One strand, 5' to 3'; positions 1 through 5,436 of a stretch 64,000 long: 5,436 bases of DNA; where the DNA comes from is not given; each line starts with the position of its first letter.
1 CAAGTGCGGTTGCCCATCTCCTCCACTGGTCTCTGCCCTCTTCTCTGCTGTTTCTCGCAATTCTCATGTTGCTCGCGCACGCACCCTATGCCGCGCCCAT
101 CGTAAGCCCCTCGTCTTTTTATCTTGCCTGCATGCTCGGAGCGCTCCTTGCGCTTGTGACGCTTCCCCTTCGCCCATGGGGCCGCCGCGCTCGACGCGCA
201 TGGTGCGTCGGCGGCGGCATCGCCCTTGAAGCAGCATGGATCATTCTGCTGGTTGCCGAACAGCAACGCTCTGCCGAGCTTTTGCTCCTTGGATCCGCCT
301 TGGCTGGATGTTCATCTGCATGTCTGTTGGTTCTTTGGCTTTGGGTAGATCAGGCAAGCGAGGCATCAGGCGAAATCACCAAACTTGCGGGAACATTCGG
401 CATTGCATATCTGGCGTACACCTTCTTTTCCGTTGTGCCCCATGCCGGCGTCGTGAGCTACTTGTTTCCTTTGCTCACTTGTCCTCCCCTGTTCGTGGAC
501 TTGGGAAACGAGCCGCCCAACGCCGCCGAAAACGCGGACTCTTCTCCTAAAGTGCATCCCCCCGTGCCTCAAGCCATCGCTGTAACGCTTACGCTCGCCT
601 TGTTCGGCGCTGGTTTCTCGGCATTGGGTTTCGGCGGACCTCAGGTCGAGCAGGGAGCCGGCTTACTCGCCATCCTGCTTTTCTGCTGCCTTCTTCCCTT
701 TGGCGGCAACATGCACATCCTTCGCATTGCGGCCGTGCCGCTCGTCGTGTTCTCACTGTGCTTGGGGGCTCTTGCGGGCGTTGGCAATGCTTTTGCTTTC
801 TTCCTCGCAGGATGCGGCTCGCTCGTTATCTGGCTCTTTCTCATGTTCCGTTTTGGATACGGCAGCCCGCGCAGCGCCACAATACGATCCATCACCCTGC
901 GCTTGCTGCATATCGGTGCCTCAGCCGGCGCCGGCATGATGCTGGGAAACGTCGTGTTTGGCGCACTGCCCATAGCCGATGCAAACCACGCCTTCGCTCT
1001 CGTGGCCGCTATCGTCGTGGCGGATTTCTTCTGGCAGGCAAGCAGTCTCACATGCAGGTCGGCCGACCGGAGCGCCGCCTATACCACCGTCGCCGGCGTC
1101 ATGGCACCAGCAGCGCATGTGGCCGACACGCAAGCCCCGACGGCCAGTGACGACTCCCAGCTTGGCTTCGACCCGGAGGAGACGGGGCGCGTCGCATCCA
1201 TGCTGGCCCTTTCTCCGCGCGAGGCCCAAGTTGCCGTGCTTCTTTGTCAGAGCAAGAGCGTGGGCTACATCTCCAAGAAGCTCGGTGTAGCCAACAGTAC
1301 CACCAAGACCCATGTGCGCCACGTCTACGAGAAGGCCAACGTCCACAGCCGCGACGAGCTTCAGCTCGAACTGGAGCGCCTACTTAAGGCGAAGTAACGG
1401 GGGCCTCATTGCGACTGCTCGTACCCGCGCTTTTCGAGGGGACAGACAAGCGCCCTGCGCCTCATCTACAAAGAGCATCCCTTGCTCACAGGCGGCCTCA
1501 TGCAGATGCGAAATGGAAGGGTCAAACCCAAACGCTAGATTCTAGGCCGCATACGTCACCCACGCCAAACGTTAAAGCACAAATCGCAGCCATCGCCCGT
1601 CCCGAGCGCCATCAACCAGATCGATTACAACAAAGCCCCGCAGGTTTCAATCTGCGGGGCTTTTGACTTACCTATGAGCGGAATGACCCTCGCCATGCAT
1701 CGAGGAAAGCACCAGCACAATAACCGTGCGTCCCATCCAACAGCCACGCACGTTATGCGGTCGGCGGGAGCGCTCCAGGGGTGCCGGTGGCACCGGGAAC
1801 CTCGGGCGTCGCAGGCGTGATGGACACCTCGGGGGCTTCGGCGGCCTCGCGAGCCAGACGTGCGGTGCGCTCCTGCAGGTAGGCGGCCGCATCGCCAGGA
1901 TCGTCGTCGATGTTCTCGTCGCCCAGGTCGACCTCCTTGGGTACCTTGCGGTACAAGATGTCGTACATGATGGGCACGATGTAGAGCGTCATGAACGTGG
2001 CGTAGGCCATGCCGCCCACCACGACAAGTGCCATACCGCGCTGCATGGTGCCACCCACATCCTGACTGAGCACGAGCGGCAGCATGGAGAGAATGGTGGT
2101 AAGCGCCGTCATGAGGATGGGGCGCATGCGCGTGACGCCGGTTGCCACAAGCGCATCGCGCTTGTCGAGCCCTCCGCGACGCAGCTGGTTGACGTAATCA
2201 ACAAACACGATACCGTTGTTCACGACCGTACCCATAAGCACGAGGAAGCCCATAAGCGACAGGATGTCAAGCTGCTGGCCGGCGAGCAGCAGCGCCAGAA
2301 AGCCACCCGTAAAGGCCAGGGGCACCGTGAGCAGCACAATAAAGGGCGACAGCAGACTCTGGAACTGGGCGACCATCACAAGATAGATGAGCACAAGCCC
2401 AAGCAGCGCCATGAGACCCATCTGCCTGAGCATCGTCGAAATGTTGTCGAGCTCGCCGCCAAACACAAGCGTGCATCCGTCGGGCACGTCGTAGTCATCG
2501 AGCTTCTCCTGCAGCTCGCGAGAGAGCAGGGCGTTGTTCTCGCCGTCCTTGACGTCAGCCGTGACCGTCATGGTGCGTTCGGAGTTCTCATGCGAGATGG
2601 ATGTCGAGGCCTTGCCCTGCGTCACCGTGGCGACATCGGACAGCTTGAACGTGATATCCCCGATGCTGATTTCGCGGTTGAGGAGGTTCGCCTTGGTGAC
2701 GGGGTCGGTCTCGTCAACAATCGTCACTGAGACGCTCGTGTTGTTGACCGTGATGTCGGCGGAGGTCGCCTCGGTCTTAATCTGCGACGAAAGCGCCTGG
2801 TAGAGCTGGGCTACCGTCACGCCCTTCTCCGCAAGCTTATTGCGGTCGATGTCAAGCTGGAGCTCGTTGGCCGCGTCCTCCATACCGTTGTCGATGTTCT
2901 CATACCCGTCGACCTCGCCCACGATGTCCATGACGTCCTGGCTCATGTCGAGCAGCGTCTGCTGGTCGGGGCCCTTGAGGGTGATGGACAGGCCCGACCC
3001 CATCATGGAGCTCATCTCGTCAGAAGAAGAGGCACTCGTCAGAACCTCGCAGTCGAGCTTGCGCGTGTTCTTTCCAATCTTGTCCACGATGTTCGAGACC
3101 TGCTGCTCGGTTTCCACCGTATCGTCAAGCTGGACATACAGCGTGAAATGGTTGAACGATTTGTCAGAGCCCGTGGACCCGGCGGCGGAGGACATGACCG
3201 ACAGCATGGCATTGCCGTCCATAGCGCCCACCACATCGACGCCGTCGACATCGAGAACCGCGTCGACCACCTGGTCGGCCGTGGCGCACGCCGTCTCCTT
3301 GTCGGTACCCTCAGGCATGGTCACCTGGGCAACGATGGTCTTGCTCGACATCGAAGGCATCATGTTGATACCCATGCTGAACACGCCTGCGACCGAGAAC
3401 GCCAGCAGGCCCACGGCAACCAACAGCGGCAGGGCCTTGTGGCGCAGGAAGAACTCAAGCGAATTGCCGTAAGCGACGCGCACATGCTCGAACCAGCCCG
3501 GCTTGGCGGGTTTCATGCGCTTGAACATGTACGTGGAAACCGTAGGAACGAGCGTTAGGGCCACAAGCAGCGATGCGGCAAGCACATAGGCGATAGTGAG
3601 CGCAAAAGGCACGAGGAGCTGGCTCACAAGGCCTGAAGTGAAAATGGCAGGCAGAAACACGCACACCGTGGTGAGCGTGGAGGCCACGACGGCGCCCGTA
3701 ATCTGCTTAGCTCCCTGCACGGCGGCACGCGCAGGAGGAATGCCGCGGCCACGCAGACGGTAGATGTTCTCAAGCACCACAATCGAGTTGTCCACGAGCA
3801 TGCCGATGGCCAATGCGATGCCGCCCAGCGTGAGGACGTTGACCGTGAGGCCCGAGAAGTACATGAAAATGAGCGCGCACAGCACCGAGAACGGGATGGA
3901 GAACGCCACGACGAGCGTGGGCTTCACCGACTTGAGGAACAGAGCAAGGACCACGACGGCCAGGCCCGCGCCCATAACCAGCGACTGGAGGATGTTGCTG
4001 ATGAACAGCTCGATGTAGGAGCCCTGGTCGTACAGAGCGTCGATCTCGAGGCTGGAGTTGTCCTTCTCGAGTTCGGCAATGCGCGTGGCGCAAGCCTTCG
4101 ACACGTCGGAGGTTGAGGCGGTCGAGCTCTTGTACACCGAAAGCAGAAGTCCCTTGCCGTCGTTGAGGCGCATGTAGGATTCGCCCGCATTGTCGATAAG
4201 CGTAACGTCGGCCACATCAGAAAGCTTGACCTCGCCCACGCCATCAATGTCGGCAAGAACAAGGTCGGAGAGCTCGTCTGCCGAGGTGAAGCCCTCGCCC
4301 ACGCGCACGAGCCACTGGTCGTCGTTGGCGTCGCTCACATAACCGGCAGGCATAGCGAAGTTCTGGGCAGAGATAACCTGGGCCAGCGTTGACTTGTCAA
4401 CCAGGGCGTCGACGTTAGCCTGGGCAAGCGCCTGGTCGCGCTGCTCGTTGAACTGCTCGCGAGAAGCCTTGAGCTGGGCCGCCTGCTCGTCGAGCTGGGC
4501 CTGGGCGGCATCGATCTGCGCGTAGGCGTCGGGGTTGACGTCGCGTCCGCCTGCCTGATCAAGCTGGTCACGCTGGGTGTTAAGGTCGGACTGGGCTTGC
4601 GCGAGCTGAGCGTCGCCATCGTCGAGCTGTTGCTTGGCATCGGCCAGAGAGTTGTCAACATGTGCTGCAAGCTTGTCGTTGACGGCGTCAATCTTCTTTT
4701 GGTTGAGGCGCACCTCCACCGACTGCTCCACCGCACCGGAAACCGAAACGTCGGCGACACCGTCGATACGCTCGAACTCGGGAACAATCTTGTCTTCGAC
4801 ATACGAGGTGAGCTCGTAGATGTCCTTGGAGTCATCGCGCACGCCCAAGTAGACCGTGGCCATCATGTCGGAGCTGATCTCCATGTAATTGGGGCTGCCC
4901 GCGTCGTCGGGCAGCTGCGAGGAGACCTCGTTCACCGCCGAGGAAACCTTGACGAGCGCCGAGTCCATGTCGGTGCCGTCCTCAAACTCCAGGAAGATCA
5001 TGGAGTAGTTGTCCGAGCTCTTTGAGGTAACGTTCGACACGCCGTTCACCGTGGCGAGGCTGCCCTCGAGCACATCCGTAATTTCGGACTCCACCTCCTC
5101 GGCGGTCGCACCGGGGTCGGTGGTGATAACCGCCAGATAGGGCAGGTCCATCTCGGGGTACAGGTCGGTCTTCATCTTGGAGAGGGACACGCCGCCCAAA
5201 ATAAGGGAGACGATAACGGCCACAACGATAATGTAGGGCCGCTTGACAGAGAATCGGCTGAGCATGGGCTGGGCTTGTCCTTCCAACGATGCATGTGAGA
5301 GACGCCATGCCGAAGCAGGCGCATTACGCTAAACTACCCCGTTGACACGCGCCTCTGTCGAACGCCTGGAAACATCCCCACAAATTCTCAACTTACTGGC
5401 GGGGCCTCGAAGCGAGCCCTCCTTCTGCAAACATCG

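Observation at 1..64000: Archipelago of membrane-LuxR sensor / Tat-exported flavoenzyme modules: 8 regulators and 10 reductases in one window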

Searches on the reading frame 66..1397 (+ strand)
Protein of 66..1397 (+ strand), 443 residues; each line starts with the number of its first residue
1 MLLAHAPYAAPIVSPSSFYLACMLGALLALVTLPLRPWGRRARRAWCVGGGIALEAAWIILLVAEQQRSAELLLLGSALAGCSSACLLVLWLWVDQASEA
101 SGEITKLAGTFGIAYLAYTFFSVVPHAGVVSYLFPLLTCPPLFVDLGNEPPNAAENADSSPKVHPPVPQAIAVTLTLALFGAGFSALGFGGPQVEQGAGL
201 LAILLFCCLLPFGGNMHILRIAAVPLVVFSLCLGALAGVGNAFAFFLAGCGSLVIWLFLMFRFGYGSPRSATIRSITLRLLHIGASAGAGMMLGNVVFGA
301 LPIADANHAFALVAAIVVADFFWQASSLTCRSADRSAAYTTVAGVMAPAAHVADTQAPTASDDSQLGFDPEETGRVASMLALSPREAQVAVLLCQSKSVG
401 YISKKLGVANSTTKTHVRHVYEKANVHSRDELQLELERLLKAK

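Call 3: search_protein_families(library=pfam, proteins=[window:66-1397:+], max_evalue=0.01)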
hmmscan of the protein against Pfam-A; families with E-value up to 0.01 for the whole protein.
window:66-1397:+ (443 aa): 1 family
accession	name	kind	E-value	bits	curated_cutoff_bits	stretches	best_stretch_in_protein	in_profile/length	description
PF00196.25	GerE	-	2.9e-10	40.1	23.5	1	381-432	2-53/57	Bacterial regulatory proteins, luxR family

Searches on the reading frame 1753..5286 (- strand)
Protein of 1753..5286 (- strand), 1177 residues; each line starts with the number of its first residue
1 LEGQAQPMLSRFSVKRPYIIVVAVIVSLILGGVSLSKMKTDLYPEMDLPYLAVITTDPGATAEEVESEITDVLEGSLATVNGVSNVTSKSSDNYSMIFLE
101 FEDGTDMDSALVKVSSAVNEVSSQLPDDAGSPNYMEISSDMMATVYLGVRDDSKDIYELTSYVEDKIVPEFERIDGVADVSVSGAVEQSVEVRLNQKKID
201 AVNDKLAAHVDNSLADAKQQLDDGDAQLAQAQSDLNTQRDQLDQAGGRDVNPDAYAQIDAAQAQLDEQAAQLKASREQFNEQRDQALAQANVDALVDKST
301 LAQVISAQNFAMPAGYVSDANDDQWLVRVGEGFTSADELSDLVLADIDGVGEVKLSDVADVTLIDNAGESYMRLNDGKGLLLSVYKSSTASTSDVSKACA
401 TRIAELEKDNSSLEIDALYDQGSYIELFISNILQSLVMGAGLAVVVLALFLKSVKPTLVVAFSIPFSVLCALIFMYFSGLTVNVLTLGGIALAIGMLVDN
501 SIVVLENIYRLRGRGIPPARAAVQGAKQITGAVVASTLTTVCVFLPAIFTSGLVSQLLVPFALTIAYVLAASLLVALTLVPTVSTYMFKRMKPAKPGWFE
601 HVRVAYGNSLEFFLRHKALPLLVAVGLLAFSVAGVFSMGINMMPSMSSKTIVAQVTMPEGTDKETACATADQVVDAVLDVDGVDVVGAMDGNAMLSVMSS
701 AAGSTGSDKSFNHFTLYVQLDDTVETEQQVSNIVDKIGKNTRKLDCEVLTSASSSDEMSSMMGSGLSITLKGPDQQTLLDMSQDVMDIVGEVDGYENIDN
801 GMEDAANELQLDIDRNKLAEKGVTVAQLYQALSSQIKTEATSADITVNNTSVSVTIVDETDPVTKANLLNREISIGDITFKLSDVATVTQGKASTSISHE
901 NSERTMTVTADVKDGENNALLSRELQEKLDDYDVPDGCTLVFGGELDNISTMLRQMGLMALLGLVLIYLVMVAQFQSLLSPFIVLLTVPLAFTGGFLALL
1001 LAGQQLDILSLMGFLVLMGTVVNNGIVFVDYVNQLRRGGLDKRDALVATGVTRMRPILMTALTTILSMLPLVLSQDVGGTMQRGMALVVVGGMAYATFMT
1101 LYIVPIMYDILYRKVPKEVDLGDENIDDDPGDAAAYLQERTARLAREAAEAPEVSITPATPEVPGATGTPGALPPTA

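Call 7: search_protein_families(library=pfam, proteins=[window:1753-5286:-], max_evalue=0.001)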
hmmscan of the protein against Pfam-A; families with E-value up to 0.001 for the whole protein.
window:1753-5286:- (1177 aa): 2 families
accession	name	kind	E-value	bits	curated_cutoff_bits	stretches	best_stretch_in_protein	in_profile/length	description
PF00873.25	ACR_tran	-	2e-204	681.8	28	2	299-1110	201-1019/1021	AcrB/AcrD/AcrF family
PF02355.23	SecD_SecF_C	-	0.0001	22.2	20.5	0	949-1105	25-180/189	Protein export membrane protein SecD/SecF, C-terminal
